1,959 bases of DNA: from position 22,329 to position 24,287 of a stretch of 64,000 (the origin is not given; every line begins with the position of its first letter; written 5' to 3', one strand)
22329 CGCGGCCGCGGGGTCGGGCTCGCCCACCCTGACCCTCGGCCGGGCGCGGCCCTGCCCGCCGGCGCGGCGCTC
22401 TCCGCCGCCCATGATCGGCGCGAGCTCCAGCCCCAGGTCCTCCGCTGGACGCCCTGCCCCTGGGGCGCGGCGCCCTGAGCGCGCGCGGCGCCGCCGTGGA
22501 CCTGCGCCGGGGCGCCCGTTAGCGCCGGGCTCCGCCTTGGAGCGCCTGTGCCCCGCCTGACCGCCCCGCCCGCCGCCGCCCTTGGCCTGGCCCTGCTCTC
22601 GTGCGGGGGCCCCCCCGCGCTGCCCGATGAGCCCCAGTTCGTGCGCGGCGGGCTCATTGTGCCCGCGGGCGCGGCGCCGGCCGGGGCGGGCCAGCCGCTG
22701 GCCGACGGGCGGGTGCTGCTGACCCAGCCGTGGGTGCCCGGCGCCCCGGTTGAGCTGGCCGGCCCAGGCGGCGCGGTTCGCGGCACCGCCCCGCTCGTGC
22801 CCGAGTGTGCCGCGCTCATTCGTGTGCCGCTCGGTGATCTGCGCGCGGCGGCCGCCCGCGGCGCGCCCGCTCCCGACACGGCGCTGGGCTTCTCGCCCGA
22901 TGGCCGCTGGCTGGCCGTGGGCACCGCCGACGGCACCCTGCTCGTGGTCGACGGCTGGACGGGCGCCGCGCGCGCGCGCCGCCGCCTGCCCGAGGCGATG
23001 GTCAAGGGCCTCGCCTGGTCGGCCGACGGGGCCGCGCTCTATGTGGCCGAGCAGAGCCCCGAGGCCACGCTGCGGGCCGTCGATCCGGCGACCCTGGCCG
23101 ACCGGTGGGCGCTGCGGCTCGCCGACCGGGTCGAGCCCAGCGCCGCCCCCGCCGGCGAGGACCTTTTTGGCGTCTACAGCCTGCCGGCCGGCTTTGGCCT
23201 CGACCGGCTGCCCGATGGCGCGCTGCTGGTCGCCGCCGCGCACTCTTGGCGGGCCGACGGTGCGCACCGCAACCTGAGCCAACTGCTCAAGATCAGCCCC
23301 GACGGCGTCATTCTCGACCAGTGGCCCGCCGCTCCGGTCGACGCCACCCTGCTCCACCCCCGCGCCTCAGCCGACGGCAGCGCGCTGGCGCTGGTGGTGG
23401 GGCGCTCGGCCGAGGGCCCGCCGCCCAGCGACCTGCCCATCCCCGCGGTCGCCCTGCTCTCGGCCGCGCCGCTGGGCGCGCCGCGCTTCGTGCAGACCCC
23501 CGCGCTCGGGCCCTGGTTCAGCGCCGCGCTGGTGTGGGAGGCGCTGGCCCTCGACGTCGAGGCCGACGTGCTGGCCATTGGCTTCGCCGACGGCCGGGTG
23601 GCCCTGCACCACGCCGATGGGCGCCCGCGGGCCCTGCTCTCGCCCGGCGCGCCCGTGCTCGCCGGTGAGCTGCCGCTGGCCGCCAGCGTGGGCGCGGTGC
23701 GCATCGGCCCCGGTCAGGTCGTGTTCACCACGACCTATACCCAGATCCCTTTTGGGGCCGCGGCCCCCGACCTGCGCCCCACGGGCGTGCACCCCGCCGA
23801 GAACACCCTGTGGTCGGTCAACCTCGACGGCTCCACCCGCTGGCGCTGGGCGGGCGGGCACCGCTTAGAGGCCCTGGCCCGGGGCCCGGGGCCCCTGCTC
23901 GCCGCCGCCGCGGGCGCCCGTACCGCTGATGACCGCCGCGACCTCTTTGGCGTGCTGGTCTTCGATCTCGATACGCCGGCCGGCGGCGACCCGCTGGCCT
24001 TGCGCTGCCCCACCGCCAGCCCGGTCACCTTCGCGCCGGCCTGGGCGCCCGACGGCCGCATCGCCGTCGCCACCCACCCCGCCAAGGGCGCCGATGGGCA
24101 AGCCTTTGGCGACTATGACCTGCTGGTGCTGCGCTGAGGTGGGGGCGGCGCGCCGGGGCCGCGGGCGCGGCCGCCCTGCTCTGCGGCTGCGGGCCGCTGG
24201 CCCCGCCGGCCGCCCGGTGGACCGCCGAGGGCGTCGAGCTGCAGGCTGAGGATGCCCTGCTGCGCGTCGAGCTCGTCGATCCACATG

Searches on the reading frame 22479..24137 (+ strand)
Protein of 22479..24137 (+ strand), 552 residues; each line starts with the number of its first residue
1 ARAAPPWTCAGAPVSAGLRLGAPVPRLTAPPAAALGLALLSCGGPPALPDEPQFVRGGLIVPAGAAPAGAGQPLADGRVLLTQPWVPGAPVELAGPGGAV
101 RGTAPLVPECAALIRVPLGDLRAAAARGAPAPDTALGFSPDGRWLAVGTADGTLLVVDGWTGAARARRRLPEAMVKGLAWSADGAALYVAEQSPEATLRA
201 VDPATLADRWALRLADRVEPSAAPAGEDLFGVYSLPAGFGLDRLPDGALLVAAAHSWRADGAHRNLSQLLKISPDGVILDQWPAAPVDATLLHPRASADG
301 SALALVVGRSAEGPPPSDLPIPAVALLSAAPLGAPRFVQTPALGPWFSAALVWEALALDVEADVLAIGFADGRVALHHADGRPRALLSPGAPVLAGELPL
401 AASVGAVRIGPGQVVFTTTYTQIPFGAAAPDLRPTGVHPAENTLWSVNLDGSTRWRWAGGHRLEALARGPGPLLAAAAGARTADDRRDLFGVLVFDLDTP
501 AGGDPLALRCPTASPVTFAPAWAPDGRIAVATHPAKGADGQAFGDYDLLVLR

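Call 12: search_protein_families(library=pfam, proteins=[window:22479-24137:+], max_evalue=0.01)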
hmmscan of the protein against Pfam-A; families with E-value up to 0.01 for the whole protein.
window:22479-24137:+ (552 aa): 6 families
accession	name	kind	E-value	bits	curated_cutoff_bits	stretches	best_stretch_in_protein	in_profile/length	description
PF12894.13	ANAPC4_WD40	-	1.9e-06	28.5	22.9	0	134-162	42-70/91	Anaphase-promoting complex subunit 4 WD40 domain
PF23414.1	Beta-prop_EML_2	-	3.8e-06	26.9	90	1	134-193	43-102/266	Echinoderm microtubule-associated protein second beta-propeller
PF00400.38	WD40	-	3.3e-05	24.7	27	1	134-156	15-37/39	WD domain, G-beta repeat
PF07676.18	PD40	-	4.6e-05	23.7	20.9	0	130-146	8-24/38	WD40-like Beta Propeller Repeat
PF25174.1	Beta-prop_THOC3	-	8.7e-05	22.1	305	1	135-194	93-151/272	THOC3 beta-propeller domain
PF23341.1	PEP5_VPS11_N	-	0.003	17.2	40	0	128-166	122-160/338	PEP5/VPS11 N-terminal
